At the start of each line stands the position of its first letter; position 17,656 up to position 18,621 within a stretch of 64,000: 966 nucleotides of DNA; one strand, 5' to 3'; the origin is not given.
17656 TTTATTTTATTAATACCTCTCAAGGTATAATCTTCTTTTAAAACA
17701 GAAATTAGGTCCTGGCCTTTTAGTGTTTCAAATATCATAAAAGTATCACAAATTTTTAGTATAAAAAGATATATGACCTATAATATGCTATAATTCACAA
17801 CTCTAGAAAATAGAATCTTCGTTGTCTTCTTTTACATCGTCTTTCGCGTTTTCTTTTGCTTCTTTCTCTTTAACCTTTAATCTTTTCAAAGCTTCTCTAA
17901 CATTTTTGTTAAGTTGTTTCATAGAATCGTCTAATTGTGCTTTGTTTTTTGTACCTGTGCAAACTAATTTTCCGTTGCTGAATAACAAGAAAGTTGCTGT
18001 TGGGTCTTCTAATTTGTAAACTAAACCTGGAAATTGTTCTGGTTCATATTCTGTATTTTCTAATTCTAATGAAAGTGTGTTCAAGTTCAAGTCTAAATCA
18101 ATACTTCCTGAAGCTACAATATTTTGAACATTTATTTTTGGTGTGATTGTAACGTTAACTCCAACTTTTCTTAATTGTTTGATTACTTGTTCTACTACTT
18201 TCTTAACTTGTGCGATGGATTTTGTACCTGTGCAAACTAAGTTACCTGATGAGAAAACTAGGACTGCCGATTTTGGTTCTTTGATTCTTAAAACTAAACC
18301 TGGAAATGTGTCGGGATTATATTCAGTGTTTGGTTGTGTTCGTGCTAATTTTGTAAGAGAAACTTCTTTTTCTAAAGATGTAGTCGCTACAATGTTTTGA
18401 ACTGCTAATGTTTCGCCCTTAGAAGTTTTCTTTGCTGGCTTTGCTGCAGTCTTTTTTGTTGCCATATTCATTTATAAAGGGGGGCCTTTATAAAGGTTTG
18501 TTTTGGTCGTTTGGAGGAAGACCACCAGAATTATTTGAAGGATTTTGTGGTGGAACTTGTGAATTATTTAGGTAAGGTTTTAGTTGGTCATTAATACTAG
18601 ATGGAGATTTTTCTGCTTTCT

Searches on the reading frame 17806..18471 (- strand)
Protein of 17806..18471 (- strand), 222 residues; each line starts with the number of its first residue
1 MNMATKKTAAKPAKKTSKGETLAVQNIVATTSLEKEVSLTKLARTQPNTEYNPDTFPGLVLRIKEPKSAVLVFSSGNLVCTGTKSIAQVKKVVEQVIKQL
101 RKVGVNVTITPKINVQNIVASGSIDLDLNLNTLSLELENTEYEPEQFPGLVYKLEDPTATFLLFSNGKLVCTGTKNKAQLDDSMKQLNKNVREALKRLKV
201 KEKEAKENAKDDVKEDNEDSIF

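Call 66: search_protein_families(library=pfam, proteins=[window:17806-18471:-], max_evalue=0.00001)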
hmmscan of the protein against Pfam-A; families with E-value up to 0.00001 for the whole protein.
window:17806-18471:- (222 aa): 1 family
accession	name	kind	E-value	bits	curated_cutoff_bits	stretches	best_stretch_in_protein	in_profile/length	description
PF00352.27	TBP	-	5.2e-57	190.1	22.9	2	23-102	3-84/85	Transcription factor TFIID (or TATA-binding protein, TBP)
